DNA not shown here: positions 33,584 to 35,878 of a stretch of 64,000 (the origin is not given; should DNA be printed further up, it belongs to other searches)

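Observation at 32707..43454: Eleven-kb coupled operon resembling, but not matching, known D-apiose/D-apionate and tetronate pathways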

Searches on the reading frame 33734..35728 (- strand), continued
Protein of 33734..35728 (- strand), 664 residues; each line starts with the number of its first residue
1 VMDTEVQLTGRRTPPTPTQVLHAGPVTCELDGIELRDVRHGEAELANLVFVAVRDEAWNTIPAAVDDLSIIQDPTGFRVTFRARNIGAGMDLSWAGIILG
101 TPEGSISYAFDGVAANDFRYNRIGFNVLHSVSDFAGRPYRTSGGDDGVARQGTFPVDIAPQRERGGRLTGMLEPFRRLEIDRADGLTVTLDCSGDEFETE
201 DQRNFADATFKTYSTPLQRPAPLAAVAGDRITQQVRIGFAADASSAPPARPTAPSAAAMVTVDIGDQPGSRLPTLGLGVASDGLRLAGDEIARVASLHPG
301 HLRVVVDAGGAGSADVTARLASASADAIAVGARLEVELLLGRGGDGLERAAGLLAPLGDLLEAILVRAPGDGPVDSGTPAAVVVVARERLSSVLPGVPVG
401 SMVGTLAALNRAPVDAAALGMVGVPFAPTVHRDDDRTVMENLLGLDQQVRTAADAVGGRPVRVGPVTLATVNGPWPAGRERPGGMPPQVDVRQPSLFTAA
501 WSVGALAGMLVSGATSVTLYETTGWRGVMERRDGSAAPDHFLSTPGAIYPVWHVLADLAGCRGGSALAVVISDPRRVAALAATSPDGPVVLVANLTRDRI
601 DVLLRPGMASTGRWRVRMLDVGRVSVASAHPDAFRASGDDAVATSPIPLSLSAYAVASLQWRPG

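Call 26: find_encoding_contigs(protein=P0003, flank=10000, max_places=2)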
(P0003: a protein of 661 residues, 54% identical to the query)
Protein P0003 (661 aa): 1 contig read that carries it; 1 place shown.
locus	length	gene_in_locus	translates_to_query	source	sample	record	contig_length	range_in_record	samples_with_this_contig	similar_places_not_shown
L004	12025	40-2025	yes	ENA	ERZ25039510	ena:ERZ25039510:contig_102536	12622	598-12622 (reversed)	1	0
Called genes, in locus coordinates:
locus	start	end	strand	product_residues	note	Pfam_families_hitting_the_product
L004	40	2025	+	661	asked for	PF25837:Apionate_lact_N, PF25838:Apionate_lact_M, PF25839:Apionate_lact_C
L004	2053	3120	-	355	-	PF00180:Iso_dh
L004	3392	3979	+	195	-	-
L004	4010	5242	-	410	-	PF00990:GGDEF, PF00563:EAL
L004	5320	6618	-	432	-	-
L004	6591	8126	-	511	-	PF00082:Peptidase_S8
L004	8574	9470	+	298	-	PF00296:Bac_luciferase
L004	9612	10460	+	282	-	PF01209:Ubie_methyltran, PF13489:Methyltransf_23 (faint), PF08241:Methyltransf_11, PF08242:Methyltransf_12, PF13649:Methyltransf_25, PF13847:Methyltransf_31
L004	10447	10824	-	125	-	PF08818:DUF1801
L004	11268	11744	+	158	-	PF04230:PS_pyruv_trans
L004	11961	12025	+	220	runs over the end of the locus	?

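Call 29: search_protein_families(library=ncbifam, proteins=[L001:14747-15601:-, L001:15656-16978:-, L001:16975-18249:-, L001:3649-4545:+, L001:4622-6040:+], max_evalue=0.00001)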
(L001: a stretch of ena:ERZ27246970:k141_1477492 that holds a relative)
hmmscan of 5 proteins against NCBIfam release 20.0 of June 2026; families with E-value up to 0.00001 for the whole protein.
L001:14747-15601:- (284 aa): 1 family
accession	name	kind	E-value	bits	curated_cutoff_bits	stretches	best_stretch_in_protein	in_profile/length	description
NF006409.0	PRK08655.1-3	equivalog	4.3e-07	29.8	310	1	3-88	2-88/290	prephenate dehydrogenase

L001:15656-16978:- (440 aa): 3 families
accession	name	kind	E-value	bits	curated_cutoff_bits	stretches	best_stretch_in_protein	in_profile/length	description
NF042436.1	OxoIsoapKin_OiaK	equivalog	1.2e-124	416.4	700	1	12-436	8-450/451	3-oxo-isoapionate kinase OiaK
NF043035.1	OxoTetrKin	equivalog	2.9e-48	164.8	350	1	18-434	5-415/418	3-oxo-tetronate kinase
NF047819.1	ThrnKinDtnkGamma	equivalog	8.9e-15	54.5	450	1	19-432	7-409/422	D-threonate kinase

L001:16975-18249:- (424 aa): 6 families
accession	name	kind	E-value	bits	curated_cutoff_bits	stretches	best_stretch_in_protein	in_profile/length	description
NF042437.1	OxoIsoapPDcar_OiaX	equivalog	1.8e-144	481.6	700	1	9-420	1-409/412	3-oxo-isoapionate-4-phosphate decarboxylase OiaX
TIGR03326.1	rubisco_III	equivalog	1.9e-70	237.9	497.45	1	8-419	13-423/426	type III ribulose-bisphosphate carboxylase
NF003252.0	PRK04208.1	subfamily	1.3e-65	221.7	438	1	7-419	27-452/468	ribulose-bisphosphate carboxylase large subunit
NF007095.0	PRK09549.1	equivalog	8.6e-49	166.1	409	1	8-419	3-398/407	2,3-diketo-5-methylthiopentyl-1-phosphate enolase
NF010002.0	PRK13475.1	equivalog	3.3e-41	141.4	489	1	101-419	101-437/459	ribulose-bisphosphate carboxylase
TIGR03332.1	salvage_mtnW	equivalog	3.5e-37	128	513.6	1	8-419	2-403/407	2,3-diketo-5-methylthiopentyl-1-phosphate enolase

L001:3649-4545:+ (298 aa): 7 families
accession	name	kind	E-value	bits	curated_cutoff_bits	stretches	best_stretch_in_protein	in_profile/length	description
NF053535.1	DhyDRhmHlse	equivalog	1.1e-46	159.4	500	1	56-292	61-280/284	2,4-didehydro-3-deoxy-L-rhamnonate hydrolase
TIGR02303.1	HpaG-C-term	equivalog_domain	5.3e-41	140.7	276.4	1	59-292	37-244/245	4-hydroxyphenylacetate degradation bifunctional isomerase/decarboxylase, C-terminal subunit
NF011750.0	PRK15203.1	equivalog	1.1e-27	96.9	811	1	135-292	273-424/429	4-hydroxyphenylacetate degradation bifunctional isomerase/decarboxylase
NF009399.0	PRK12764.1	equivalog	7e-23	81.4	444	1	64-295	20-231/501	fumarylacetoacetate hydrolase family protein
TIGR02305.1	HpaG-N-term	equivalog_domain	3.8e-22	78.8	228.65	1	133-290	57-205/205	4-hydroxyphenylacetate degradation bifunctional isomerase/decarboxylase, N-terminal subunit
NF007967.0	PRK10691.1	equivalog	4.8e-20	71.9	201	1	134-263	66-199/219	fumarylacetoacetate hydrolase family protein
TIGR01266.1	fum_ac_acetase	equivalog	4.2e-07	29.2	375.3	1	99-212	164-278/420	fumarylacetoacetase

L001:4622-6040:+ (472 aa): 2 families
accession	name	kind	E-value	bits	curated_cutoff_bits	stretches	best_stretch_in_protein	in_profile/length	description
NF047819.1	ThrnKinDtnkGamma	equivalog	1.3e-14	53.9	450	1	74-364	47-305/422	D-threonate kinase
NF043035.1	OxoTetrKin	equivalog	1.8e-07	30.4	350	1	76-463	50-416/418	3-oxo-tetronate kinase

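Call 36: find_related_loci(query=A1, collection=genome_contigs, flank=10000)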
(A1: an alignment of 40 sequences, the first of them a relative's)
Query A1 (663 aa) in genome_contigs; peptide patterns used: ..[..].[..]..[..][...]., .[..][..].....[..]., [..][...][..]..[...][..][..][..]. (x = any residue, [..] = any of these).
600 stretches matched a pattern (row limit reached: there are more); 580 encode a relative of the query (tblastn E <= 1e-3); the best 80 are kept; 80 distinct loci.
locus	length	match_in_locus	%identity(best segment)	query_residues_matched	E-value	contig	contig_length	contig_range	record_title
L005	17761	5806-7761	60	4-659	0e+0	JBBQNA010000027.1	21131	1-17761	MAG: Candidatus Limnocylindrales bacterium isolate Co_metawrap_349 Cmw_349_k141_272231_length_21131_cov_11.0000, whole g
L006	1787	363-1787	55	3-470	7e-162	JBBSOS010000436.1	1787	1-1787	MAG: Candidatus Limnocylindrales bacterium isolate LS6_sbin.37 LS6_sbin.37_K_352005_L_1787_cov_7.0000, whole genome shot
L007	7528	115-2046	43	12-662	3e-122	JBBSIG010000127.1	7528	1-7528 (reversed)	MAG: Gaiellales bacterium isolate LS3_sbin.28 LS3_sbin.28_K_517293_L_7528_cov_22.2732, whole genome shotgun sequence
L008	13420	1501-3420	41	4-655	2e-111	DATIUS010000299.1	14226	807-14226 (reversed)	MAG TPA_asm: Candidatus Sulfomarinibacteraceae bacterium isolate SMAG_U15987 k141_361088, whole genome shotgun sequence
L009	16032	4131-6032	39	9-655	3e-106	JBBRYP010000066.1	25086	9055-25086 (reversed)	MAG: Gaiellales bacterium isolate La5_metabat2.126 La5_metabat2.126_K_1979925_L_25086_cov_51.1456, whole genome shotgun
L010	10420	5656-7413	40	3-595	9e-104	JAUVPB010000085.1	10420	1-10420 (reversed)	MAG: Actinomycetes bacterium isolate CSMAG_651 CSMAG_651_k127_31578628_length_10420_cov_245.0000, whole genome shotgun s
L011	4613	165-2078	38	9-658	5e-104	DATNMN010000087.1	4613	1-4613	MAG TPA_asm: Candidatus Dormiibacterota bacterium isolate SMAG_U11480 k141_156183, whole genome shotgun sequence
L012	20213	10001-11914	38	9-658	2e-100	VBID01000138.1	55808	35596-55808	MAG: Chloroflexi bacterium isolate CF_121 14_0927_12_40cm_scaffold_527, whole genome shotgun sequence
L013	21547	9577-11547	36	2-658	2e-100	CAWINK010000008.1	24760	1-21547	MAG: uncultured Thermoleophilaceae bacterium isolate MFD04935.bin.2.148 genome assembly, contig: contig_26271, whole gen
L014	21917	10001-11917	37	9-658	2e-100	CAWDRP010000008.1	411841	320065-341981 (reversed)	MAG: uncultured Acidobacteriota bacterium isolate MFD04492.bin.1.1 genome assembly, contig: contig_22255, whole genome s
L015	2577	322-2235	37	9-658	3e-103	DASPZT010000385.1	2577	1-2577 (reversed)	MAG TPA_asm: Candidatus Limnocylindria bacterium isolate SMAG_U11626 k141_725396, whole genome shotgun sequence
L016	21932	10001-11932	38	9-659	4e-99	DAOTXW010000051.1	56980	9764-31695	MAG TPA_asm: Anaerolineae bacterium isolate H21_280 k133_192087, whole genome shotgun sequence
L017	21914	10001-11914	36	9-658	9e-97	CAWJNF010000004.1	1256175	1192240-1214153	MAG: uncultured Thermoleophilia bacterium isolate MFD02840.bin.1.236 genome assembly, contig: contig_37361, whole genome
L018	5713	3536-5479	36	14-658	8e-97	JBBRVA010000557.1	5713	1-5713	MAG: Caldilineales bacterium isolate La3_metabat2.059 La3_metabat2.059_K_3446547_L_5713_cov_20.4557, whole genome shotgu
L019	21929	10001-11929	35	9-658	1e-96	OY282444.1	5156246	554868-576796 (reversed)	MAG: uncultured Poribacteria bacterium genome assembly, chromosome: 1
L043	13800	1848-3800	33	1-658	2e-88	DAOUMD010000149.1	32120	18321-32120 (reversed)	MAG TPA_asm: Anaerolineae bacterium isolate W31_78 k127_863215, whole genome shotgun sequence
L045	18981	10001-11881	34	9-658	4e-88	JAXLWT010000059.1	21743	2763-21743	MAG: Thermomicrobiales bacterium isolate STL-CHL30 C1.275.fa-59, whole genome shotgun sequence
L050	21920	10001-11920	36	7-655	3e-86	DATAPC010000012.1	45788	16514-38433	MAG TPA_asm: Gaiella sp. isolate SMAG_U7061 k141_6066174, whole genome shotgun sequence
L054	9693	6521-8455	35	11-655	5e-86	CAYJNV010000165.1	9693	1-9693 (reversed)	MAG TPA_asm: uncultured Caldilineaceae bacterium isolate ERP124720_co1_198 genome assembly, contig: NODE_8093_length_969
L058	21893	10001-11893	36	5-658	3e-85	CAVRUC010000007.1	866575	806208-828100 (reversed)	MAG: uncultured Chloroflexia bacterium isolate MFD02840.bin.1.240 genome assembly, contig: contig_31997, whole genome sh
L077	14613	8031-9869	35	22-642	6e-81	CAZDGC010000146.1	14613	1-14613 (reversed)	MAG TPA_asm: uncultured Opitutus sp. isolate binchicken_co286_209 genome assembly, contig: NODE_4948_length_14613_cov_6.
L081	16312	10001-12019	33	3-658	6e-80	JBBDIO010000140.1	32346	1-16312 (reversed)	MAG: Litorilinea sp. isolate LejiaA_59_9 Lejia_A_2151_length_32346_cov_5, whole genome shotgun sequence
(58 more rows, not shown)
